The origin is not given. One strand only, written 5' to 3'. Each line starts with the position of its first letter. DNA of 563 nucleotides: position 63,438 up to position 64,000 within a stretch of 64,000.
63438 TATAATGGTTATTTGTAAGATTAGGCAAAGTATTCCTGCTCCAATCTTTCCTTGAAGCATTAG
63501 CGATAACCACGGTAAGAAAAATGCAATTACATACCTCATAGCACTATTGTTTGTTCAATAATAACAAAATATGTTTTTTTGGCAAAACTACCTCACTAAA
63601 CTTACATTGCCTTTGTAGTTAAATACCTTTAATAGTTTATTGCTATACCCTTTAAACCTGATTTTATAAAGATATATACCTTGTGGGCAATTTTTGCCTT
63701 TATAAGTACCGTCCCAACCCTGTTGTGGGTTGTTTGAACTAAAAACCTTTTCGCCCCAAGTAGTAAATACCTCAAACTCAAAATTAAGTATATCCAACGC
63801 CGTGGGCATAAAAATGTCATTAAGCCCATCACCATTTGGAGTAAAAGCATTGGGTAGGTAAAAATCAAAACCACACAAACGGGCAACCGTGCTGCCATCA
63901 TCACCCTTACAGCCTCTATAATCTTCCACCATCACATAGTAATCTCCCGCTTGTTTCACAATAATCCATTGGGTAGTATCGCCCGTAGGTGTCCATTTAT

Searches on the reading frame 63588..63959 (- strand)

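Call 19: search_protein_families(library=pfam, proteins=[window:63588-63959:-], max_evalue=0.001)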
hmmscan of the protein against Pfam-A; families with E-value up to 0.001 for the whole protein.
window:63588-63959:- (123 aa): 1 family
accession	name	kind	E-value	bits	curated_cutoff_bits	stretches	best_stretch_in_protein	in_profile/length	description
PF13585.12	CHU_C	-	5.7e-18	65.3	27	1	35-106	3-76/86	CHU_C Type IX secretion signal domain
